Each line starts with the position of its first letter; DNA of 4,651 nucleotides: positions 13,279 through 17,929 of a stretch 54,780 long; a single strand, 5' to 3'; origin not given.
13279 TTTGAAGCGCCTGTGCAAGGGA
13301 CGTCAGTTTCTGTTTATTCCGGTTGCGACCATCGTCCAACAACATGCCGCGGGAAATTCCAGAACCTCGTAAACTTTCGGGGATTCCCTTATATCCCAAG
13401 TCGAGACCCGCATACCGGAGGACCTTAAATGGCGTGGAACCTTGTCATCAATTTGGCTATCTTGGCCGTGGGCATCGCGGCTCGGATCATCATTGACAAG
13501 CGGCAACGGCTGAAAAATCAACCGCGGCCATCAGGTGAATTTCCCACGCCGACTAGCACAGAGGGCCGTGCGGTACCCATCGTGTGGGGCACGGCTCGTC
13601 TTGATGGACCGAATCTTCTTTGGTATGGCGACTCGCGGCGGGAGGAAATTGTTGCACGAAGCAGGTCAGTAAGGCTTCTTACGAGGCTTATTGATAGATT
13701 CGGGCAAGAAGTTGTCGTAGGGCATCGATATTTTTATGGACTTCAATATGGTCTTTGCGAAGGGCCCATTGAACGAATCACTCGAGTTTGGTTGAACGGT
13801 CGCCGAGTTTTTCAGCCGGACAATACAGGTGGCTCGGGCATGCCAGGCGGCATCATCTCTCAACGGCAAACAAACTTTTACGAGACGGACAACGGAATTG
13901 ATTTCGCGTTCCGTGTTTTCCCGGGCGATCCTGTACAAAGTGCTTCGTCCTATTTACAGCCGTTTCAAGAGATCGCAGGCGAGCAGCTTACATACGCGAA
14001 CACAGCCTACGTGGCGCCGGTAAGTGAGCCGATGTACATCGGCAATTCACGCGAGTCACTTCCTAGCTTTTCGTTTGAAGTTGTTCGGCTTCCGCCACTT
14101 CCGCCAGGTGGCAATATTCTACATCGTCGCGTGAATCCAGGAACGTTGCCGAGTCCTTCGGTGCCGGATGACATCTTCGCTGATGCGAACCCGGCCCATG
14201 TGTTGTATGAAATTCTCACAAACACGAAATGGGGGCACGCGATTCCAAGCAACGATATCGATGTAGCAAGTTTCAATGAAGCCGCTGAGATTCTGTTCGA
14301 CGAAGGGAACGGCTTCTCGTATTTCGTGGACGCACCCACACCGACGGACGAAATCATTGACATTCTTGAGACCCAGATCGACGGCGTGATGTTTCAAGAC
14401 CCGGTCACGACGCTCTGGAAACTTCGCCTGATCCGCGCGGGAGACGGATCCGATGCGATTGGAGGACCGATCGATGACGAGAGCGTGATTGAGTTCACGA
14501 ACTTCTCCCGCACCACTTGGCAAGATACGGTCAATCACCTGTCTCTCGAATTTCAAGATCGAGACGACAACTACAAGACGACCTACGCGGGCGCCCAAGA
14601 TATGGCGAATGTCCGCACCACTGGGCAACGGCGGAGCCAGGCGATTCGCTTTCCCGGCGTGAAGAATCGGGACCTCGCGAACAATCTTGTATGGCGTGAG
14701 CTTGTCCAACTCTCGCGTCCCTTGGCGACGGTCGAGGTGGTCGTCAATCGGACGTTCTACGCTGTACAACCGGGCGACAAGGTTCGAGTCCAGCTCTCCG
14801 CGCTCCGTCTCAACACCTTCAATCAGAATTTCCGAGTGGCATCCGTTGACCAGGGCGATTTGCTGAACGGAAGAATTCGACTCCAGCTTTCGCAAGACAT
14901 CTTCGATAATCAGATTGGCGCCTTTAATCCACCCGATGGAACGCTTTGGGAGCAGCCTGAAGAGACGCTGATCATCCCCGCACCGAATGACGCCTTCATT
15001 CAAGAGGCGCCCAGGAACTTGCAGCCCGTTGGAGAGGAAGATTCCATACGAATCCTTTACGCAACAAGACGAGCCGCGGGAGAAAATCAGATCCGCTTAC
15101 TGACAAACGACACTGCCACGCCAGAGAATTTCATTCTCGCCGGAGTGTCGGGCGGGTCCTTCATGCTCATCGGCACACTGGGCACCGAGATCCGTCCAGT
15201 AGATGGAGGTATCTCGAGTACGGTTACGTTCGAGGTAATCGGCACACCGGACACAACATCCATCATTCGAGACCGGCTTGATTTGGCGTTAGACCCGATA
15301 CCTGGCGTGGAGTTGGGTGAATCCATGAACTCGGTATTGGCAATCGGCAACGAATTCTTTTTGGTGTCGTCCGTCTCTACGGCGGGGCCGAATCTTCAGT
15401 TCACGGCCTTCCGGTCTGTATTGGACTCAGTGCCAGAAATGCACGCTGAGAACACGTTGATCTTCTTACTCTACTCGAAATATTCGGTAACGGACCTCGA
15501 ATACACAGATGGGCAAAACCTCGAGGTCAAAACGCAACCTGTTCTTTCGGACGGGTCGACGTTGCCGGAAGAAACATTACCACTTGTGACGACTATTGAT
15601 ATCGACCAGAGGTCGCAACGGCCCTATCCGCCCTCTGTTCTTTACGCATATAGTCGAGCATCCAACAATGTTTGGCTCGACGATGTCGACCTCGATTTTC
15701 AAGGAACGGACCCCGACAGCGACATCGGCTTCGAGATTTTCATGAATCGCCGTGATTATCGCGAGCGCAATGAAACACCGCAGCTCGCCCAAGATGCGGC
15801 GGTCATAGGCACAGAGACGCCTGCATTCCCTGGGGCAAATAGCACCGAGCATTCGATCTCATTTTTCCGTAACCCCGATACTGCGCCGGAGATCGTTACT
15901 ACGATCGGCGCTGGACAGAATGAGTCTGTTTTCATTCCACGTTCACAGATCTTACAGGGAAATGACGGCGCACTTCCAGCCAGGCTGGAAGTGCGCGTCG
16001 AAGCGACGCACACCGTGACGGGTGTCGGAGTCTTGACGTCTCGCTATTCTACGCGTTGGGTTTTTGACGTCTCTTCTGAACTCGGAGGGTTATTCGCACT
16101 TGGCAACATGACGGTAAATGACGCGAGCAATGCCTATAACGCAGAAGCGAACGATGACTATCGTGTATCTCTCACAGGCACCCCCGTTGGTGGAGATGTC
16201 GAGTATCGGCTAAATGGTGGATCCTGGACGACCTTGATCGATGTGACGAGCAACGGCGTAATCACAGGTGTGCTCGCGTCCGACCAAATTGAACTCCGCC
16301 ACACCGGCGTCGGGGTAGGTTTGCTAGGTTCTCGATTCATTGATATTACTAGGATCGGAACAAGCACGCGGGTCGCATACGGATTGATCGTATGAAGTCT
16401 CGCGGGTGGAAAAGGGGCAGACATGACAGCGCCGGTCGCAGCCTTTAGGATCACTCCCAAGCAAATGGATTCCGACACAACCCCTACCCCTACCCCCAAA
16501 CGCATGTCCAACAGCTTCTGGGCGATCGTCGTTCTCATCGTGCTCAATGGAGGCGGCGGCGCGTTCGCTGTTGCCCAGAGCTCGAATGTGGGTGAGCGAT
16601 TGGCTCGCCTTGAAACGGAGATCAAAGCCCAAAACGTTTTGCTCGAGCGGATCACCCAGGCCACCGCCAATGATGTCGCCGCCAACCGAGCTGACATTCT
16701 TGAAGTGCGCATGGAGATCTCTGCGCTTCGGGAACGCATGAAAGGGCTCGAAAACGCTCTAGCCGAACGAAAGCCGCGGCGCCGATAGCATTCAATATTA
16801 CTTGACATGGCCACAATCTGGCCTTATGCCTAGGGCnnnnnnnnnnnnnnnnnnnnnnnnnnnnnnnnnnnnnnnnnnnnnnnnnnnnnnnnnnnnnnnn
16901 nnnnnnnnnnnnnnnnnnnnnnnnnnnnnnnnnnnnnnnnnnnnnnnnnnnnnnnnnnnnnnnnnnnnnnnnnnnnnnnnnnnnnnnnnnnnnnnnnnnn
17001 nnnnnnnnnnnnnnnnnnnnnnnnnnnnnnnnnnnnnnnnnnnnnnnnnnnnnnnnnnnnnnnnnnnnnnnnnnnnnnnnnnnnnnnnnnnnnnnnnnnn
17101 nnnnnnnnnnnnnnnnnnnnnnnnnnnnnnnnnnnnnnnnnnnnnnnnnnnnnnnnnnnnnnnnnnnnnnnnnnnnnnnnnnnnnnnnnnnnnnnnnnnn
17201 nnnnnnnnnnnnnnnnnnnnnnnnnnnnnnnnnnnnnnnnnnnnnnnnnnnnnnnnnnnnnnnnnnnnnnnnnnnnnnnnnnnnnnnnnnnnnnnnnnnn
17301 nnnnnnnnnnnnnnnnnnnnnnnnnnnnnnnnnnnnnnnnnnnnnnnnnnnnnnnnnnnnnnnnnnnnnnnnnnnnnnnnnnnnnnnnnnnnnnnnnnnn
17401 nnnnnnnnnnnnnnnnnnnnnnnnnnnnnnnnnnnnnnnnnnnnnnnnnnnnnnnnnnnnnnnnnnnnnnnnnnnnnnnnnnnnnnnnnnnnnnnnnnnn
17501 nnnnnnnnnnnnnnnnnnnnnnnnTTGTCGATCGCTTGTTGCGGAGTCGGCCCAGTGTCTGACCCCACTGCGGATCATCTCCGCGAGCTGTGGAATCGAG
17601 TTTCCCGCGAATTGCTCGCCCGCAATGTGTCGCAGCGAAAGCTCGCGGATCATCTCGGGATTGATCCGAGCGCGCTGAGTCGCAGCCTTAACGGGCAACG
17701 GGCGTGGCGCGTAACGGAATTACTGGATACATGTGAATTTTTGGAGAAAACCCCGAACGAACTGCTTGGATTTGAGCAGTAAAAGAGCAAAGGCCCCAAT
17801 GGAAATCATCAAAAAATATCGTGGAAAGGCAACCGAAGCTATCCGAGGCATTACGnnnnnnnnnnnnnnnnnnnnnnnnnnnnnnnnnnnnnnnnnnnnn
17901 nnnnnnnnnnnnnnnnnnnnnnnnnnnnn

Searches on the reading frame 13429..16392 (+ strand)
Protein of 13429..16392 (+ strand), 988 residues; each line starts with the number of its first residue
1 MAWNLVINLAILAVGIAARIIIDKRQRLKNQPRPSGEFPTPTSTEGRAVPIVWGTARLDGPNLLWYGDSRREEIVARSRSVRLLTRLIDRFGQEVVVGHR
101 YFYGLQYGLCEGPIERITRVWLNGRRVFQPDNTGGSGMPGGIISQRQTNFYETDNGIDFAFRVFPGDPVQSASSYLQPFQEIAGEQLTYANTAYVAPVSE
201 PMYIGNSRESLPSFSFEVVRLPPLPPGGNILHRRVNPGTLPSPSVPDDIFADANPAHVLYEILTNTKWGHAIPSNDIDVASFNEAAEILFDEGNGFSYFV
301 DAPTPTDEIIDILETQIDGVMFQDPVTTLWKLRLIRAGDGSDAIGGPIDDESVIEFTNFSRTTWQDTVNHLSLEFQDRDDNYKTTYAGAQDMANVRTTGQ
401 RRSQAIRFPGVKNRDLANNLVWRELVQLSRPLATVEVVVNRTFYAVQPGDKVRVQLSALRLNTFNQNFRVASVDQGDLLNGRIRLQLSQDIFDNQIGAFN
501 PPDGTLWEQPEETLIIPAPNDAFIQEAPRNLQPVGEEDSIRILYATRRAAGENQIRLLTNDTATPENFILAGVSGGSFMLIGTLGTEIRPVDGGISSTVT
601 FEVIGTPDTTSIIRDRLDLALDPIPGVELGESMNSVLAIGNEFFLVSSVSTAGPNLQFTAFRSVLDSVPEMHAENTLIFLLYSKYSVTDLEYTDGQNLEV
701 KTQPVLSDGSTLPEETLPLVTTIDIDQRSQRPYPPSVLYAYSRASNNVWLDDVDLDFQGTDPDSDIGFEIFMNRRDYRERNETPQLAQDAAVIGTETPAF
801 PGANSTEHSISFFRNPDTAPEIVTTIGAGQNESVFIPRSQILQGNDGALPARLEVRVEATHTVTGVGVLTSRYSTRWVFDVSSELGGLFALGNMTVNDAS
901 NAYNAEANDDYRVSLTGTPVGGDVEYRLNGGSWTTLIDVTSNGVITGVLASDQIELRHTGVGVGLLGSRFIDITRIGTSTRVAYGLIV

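Call 84: search_protein_families(library=pfam, proteins=[window:13429-16392:+], max_evalue=0.0001)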
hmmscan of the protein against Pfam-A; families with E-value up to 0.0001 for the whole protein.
window:13429-16392:+ (988 aa): 1 family
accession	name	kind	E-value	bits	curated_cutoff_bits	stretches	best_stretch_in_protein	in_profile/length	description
PF13550.12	Phage-tail_3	-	7.1e-11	42.7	23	1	348-457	52-151/164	Putative phage tail protein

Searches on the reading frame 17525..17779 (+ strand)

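Call 4: search_protein_families(library=pfam, proteins=[window:17525-17779:+], max_evalue=0.01)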
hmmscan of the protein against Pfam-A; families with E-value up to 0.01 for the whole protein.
window:17525-17779:+ (85 aa): 9 families
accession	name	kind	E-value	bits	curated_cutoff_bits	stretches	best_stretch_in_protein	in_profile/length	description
PF13443.12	HTH_26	-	1.6e-06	28.7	22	1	28-84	4-61/63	Cro/C1-type HTH DNA-binding domain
PF01381.28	HTH_3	-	3.1e-06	27.6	23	1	30-80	5-55/55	Helix-turn-helix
PF13560.12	HTH_31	-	2.1e-05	25.2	27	1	32-78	12-59/64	Helix-turn-helix domain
PF08667.16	BetR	-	9.2e-05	23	21.6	1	17-83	8-71/148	BetR domain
PF13744.12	HTH_37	-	0.0018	18.5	27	1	21-58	18-55/80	Helix-turn-helix domain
PF12844.13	HTH_19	-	0.0024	18.2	30.2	1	33-81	11-59/64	Helix-turn-helix domain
PF09048.16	Cro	-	0.0035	17.7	32.7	1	32-65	10-43/59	Cro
PF12802.13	MarR_2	-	0.0089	16.6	27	0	33-56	17-42/61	MarR family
PF13412.12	HTH_24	-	0.0094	15.9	21.9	0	35-55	18-38/48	Winged helix-turn-helix DNA-binding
